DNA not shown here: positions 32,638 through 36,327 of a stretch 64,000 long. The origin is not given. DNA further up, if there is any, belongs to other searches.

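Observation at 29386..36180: Tandem cyclase-STAND-TPR paralogs: candidate NLR-like sensors with a cyclic-nucleotide output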

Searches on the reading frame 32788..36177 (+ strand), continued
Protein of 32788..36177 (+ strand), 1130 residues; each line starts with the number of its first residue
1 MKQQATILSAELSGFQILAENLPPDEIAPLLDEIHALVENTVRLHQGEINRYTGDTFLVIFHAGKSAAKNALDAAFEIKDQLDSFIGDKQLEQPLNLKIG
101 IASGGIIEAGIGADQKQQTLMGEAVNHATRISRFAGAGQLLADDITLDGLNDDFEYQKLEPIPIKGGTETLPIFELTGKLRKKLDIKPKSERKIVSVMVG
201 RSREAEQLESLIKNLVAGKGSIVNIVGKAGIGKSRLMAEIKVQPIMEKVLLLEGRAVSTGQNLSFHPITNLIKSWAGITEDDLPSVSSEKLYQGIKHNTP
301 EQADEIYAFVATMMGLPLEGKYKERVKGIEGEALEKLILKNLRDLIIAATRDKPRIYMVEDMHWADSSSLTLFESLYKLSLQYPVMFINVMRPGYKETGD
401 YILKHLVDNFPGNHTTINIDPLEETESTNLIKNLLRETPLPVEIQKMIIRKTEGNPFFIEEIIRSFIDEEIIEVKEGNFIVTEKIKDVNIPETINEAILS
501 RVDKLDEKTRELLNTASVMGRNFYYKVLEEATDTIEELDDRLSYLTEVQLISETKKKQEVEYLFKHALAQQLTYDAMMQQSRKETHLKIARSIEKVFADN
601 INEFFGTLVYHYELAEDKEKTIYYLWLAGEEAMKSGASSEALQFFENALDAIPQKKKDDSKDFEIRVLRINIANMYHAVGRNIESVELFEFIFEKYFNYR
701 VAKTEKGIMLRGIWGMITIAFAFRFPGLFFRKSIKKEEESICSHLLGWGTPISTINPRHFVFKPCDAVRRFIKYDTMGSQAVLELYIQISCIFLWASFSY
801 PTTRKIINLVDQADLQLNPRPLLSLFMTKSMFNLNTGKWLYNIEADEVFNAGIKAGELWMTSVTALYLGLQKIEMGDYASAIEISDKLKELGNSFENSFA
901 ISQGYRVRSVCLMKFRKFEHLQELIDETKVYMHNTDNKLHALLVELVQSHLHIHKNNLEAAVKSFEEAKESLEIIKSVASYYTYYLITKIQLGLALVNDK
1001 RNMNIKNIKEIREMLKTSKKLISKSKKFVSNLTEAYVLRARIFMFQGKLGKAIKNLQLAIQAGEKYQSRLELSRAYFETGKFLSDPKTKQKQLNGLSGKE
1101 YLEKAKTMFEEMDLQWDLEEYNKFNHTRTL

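Call 87: search_protein_families(library=ncbifam, proteins=[L037:6934-7935:+, L037:5916-6938:+, L051:3906-4898:+, L051:4898-5932:+, L089:13409-14404:+, L089:14404-15492:+, L037:8904-10181:+, window:32788-36177:+], max_evalue=0.001)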
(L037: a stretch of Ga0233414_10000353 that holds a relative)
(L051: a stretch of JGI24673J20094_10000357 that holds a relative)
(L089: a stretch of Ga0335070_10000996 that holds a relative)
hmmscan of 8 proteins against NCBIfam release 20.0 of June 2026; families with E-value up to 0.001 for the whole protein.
L037:6934-7935:+ (334 aa): 67 families (the best 25 are shown)
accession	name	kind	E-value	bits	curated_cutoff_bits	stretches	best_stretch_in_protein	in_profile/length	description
TIGR04347.1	pseudo_SAM_Halo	equivalog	2.7e-23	82.9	525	1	9-166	43-201/390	TIGR04347 family pseudo-SAM/SPASM protein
TIGR04546.1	rSAM_ahbC_deAc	equivalog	2.1e-22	79.5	650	1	9-161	44-197/390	12,18-didecarboxysiroheme deacetylase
TIGR04055.1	rSAM_NirJ2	equivalog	1.8e-21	77.1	500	1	7-147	3-144/326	putative heme d1 biosynthesis radical SAM protein NirJ2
NF050035.1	rSAM_WgK_link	exception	1.8e-21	76.5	650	1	7-148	12-156/367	radical SAM/SPASM peptide maturase WgkB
TIGR04545.1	rSAM_ahbD_hemeb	equivalog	3.7e-21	75.9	500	1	7-162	3-160/339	heme b synthase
TIGR04053.2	TIGR04053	equivalog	2e-20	73.3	395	1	9-166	13-175/366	TIGR04053 family radical SAM/SPASM domain-containing protein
TIGR03962.1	mycofact_rSAM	equivalog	4.5e-20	72.1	265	1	6-142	14-150/339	mycofactocin radical SAM maturase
TIGR04051.1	rSAM_NirJ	equivalog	4.7e-20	71.9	515.45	1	11-163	9-162/354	heme d1 biosynthesis radical SAM protein NirJ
TIGR02668.1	moaA_archaeal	equivalog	6.6e-20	71.3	325.25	1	5-164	11-173/303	GTP 3',8-cyclase MoaA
TIGR04054.1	rSAM_NirJ1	equivalog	2.8e-19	69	650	1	9-146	41-180/387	putative heme d1 biosynthesis radical SAM protein NirJ1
NF049973.1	radical_Rv1681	equivalog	7.4e-19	67.8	380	1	11-142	79-212/326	Rv1681 family radical SAM protein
TIGR04251.1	SCM_rSAM_ScmF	equivalog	1.7e-18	67.2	400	1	8-142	8-147/353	SynChlorMet cassette radical SAM/SPASM protein ScmF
NF001199.0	PRK00164.2-1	equivalog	1.3e-17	64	231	1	5-140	13-149/308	GTP 3',8-cyclase MoaA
TIGR04317.1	W_rSAM_matur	equivalog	2.2e-16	60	380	1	5-136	5-136/349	tungsten cofactor oxidoreductase radical SAM maturase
NF045574.1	sacti_mat_StsB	exception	2.4e-16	59.6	625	1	10-144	102-236/466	StsB family radical SAM/SPASM domain sactipeptide maturase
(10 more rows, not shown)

L037:5916-6938:+ (341 aa): 0 families

L051:3906-4898:+ (331 aa): 0 families

L051:4898-5932:+ (345 aa): 66 families (the best 25 are shown)
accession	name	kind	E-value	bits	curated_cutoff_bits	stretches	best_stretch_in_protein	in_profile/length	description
TIGR04545.1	rSAM_ahbD_hemeb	equivalog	3.6e-27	95.7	500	1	20-211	4-194/339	heme b synthase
TIGR04546.1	rSAM_ahbC_deAc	equivalog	7e-26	90.9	650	1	19-205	42-227/390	12,18-didecarboxysiroheme deacetylase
TIGR04347.1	pseudo_SAM_Halo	equivalog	3.5e-23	82.5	525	1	19-177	41-200/390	TIGR04347 family pseudo-SAM/SPASM protein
TIGR04054.1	rSAM_NirJ1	equivalog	9e-23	80.5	650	1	20-197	40-216/387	putative heme d1 biosynthesis radical SAM protein NirJ1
TIGR03962.1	mycofact_rSAM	equivalog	1.9e-22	79.9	265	1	18-172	14-169/339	mycofactocin radical SAM maturase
TIGR04051.1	rSAM_NirJ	equivalog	1.5e-21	76.8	515.45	1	22-174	8-161/354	heme d1 biosynthesis radical SAM protein NirJ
TIGR04251.1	SCM_rSAM_ScmF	equivalog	3.7e-20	72.6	400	1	21-164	9-157/353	SynChlorMet cassette radical SAM/SPASM protein ScmF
TIGR04055.1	rSAM_NirJ2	equivalog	6.7e-20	71.9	500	1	21-170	5-155/326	putative heme d1 biosynthesis radical SAM protein NirJ2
TIGR04053.2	TIGR04053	equivalog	1.2e-18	67.5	395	1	20-176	12-173/366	TIGR04053 family radical SAM/SPASM domain-containing protein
NF050035.1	rSAM_WgK_link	exception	1.2e-18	67.2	650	1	19-148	12-143/367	radical SAM/SPASM peptide maturase WgkB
NF045574.1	sacti_mat_StsB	exception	1.7e-18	66.7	625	1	14-173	94-253/466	StsB family radical SAM/SPASM domain sactipeptide maturase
NF049973.1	radical_Rv1681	equivalog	3.3e-18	65.7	380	1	24-172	80-230/326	Rv1681 family radical SAM protein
TIGR02668.1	moaA_archaeal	equivalog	3.5e-18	65.6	325.25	1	16-154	10-149/303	GTP 3',8-cyclase MoaA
NF001199.0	PRK00164.2-1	equivalog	2.1e-17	63.2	231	1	16-152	12-149/308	GTP 3',8-cyclase MoaA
TIGR04317.1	W_rSAM_matur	equivalog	1.1e-16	61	380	1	17-147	5-135/349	tungsten cofactor oxidoreductase radical SAM maturase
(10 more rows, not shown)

L089:13409-14404:+ (332 aa): 0 families

L089:14404-15492:+ (363 aa): 67 families (the best 25 are shown)
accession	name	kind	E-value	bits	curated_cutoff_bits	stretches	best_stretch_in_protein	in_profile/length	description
TIGR04545.1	rSAM_ahbD_hemeb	equivalog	1.8e-25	90.1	500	1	20-174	4-160/339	heme b synthase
TIGR04546.1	rSAM_ahbC_deAc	equivalog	2.3e-23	82.6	650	1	21-205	44-227/390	12,18-didecarboxysiroheme deacetylase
TIGR04347.1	pseudo_SAM_Halo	equivalog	2e-21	76.7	525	1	21-178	43-201/390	TIGR04347 family pseudo-SAM/SPASM protein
NF049973.1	radical_Rv1681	equivalog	7e-21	74.5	380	1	25-167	81-225/326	Rv1681 family radical SAM protein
TIGR04051.1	rSAM_NirJ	equivalog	8.5e-21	74.3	515.45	1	22-174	8-161/354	heme d1 biosynthesis radical SAM protein NirJ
TIGR04055.1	rSAM_NirJ2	equivalog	1.1e-20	74.4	500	1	19-169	3-154/326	putative heme d1 biosynthesis radical SAM protein NirJ2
TIGR04054.1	rSAM_NirJ1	equivalog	8.1e-20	70.8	650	1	21-169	41-190/387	putative heme d1 biosynthesis radical SAM protein NirJ1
TIGR02668.1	moaA_archaeal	equivalog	9.5e-20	70.8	325.25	1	17-197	11-192/303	GTP 3',8-cyclase MoaA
TIGR04251.1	SCM_rSAM_ScmF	equivalog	2.6e-19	69.8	400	1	21-163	9-156/353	SynChlorMet cassette radical SAM/SPASM protein ScmF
TIGR03962.1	mycofact_rSAM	equivalog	4.6e-19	68.8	265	1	18-165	14-162/339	mycofactocin radical SAM maturase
TIGR04053.2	TIGR04053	equivalog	1.1e-18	67.7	395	1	21-176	13-173/366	TIGR04053 family radical SAM/SPASM domain-containing protein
NF050035.1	rSAM_WgK_link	exception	1.1e-18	67.3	650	1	19-150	12-145/367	radical SAM/SPASM peptide maturase WgkB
NF001199.0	PRK00164.2-1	equivalog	1.8e-18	66.7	231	1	17-165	13-163/308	GTP 3',8-cyclase MoaA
TIGR04317.1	W_rSAM_matur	equivalog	5.2e-17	62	380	1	17-152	5-140/349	tungsten cofactor oxidoreductase radical SAM maturase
NF045574.1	sacti_mat_StsB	exception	1.4e-16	60.4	625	1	22-170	102-250/466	StsB family radical SAM/SPASM domain sactipeptide maturase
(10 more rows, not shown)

L037:8904-10181:+ (426 aa): 21 families
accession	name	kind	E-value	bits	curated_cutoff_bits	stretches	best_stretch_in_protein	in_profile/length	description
TIGR03471.1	HpnJ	equivalog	3.3e-22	79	577.6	1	197-357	204-367/472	hopanoid biosynthesis associated radical SAM protein HpnJ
TIGR04479.1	bcpD_PhpK_rSAM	subfamily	2.9e-21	75.4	600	1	185-371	236-426/504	PhpK family radical SAM P-methyltransferase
TIGR03975.1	rSAM_ocin_1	subfamily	1.7e-19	69.7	281.85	1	185-353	256-428/606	RiPP maturation radical SAM C-methyltransferase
NF050148.1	rSAM_ApyD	equivalog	4.6e-18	65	750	1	171-353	178-364/645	RiPP biosynthesis radical SAM protein ApyD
TIGR04014.1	B12_SAM_MJ_0865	equivalog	7.8e-18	64.5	360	1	197-375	167-357/434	methyl-coenzyme M reductase glutamine C-methyltransferase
TIGR02026.1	BchE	equivalog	6.4e-16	58.3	481.35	1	195-363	199-371/497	magnesium-protoporphyrin IX monomethyl ester anaerobic oxidative cyclase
TIGR04072.2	rSAM_ladder_B12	equivalog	5.6e-15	54.9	360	1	190-354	180-348/443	lipid biosynthesis B12-binding/radical SAM protein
NF038361.1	rSAM_Sden_1168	equivalog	2.9e-14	52.5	575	1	182-374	277-468/560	Sden_1168 family B12-binding radical SAM P-methyltransferase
TIGR04013.1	B12_SAM_MJ_1487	hypoth_equivalog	4.2e-14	52.2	251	1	290-390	268-368/382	TIGR04013 family B12-binding domain/radical SAM domain-containing protein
TIGR04385.1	B12_rSAM_cofa1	equivalog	3.9e-11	42.8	450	1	175-354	181-363/438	B12 lower ligand biosynthesis radical SAM protein BzaD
TIGR00089.1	TIGR00089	subfamily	6.8e-10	38.3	251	1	197-356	147-319/429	MiaB/RimO family radical SAM methylthiotransferase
TIGR01125.1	TIGR01125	equivalog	1e-09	38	356.95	1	195-356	142-317/432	30S ribosomal protein S12 methylthiotransferase RimO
TIGR01574.1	miaB-methiolase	equivalog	2.6e-08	33.3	355.3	1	288-376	256-347/437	tRNA (N6-isopentenyl adenosine(37)-C2)-methylthiotransferase MiaB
NF040546.1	rSAM_CUAEP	equivalog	4.4e-07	29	500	1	280-356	266-342/468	CUAEP/CCAEP-tail radical SAM (seleno)protein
TIGR01578.1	MiaB-like-B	hypoth_equivalog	7e-07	28.4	314.7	1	295-365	250-323/421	tRNA (N(6)-L-threonylcarbamoyladenosine(37)-C(2))-methylthiotransferase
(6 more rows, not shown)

window:32788-36177:+ (1130 aa): 1 family
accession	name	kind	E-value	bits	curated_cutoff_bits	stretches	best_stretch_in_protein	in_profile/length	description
TIGR03903.1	TOMM_kin_cyc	equivalog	6.4e-70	236.3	705.75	1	26-667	313-936/1267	TOMM system kinase/cyclase fusion protein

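Call 88: find_encoding_contigs(protein=P0043, flank=10000, max_places=1)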
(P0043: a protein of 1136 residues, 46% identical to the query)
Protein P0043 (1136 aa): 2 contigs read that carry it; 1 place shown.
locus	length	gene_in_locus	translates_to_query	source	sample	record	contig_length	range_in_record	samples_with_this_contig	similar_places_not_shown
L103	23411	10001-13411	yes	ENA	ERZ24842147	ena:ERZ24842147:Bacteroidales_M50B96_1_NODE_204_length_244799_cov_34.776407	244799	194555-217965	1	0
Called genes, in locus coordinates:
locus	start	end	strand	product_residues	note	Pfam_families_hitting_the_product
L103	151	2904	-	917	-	PF18962:Por_Secre_tail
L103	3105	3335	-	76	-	-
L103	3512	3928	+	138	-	-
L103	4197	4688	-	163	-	PF12850:Metallophos_2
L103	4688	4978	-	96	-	PF28557:DUF8439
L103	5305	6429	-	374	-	PF05496:RuvB_N (weak), PF13177:DNA_pol3_delta2, PF13401:AAA_22 (faint), PF00004:AAA, PF22608:DNAX_ATPase_lid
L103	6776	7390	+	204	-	PF00730:HhH-GPD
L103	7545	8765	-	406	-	PF05572:Peptidase_M43, PF18962:Por_Secre_tail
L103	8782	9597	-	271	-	-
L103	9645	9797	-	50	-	-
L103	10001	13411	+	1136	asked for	PF00211:Guanylate_cyc, PF13191:AAA_16, PF13424:TPR_12 (faint)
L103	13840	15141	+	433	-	PF00756:Esterase, PF18962:Por_Secre_tail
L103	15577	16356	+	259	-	PF00072:Response_reg, PF04397:LytTR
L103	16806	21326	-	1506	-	-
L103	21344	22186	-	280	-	PF06325:PrmA, PF05175:MTS, PF13489:Methyltransf_23 (weak), PF08241:Methyltransf_11 (weak), PF13649:Methyltransf_25, PF13847:Methyltransf_31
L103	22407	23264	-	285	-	PF12784:PDDEXK_2, PF27070:HTH_Rpn_C (weak)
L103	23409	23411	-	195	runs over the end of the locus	-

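Call 89: find_encoding_contigs(protein=P0047, flank=10000, max_places=1)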
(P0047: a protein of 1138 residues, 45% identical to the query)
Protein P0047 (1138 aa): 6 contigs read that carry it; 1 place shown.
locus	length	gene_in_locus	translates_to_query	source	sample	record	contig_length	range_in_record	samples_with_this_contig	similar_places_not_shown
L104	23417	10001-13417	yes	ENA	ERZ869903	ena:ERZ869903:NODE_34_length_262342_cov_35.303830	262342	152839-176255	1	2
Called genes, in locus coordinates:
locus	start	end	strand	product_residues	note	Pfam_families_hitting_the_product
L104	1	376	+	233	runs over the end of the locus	PF00072:Response_reg, PF00486:Trans_reg_C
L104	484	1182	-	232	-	PF21778:DUF6873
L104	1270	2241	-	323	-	PF04055:Radical_SAM, PF16199:Radical_SAM_C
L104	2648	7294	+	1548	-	-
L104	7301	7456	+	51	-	-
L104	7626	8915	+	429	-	PF13173:AAA_14, PF13635:DUF4143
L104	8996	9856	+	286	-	PF00072:Response_reg, PF04397:LytTR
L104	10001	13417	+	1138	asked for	PF00211:Guanylate_cyc, PF13424:TPR_12 (faint), PF13191:AAA_16, PF13401:AAA_22 (faint)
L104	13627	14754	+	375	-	PF13173:AAA_14, PF13401:AAA_22 (faint), PF13635:DUF4143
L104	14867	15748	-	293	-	PF03881:Fructosamin_kin, PF01636:APH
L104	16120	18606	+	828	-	PF01030:Recep_L_domain (faint), PF23952:LRR_EndoS (faint), PF18962:Por_Secre_tail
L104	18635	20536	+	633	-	-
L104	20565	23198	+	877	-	-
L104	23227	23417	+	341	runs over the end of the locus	PF01030:Recep_L_domain (faint), PF18962:Por_Secre_tail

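Call 90: find_encoding_contigs(protein=P0080, flank=10000, max_places=1)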
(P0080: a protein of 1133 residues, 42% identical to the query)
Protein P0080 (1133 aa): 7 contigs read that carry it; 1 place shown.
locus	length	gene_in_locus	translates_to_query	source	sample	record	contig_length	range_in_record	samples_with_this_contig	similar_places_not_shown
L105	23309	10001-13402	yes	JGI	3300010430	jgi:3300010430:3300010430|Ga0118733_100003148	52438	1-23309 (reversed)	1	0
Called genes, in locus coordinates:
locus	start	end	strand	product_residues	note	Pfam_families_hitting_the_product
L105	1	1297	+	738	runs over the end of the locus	-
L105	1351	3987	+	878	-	-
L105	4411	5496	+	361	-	PF00988:CPSase_sm_chain, PF00117:GATase, PF07722:Peptidase_C26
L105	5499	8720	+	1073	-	PF25596:CPSase_L_D1, PF02786:CPSase_L_D2, PF07478:Dala_Dala_lig_C, PF02787:CPSase_L_D3, PF25596:CPSase_L_D1, PF02222:ATP-grasp, PF02786:CPSase_L_D2, PF07478:Dala_Dala_lig_C, +6 more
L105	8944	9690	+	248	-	PF00072:Response_reg, PF04397:LytTR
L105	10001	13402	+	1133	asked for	PF00211:Guanylate_cyc, PF13191:AAA_16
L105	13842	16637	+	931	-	PF13229:Beta_helix, PF18962:Por_Secre_tail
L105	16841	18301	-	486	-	PF02321:OEP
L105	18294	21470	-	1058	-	PF00873:ACR_tran, PF03176:MMPL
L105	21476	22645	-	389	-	PF25917:BSH_RND, PF25973:BSH_CzcB (weak), PF25885:HH_EMRA (faint), PF25876:HH_MFP_RND, PF25944:Beta-barrel_RND, PF25967:RND-MFP_C, PF25989:YknX_C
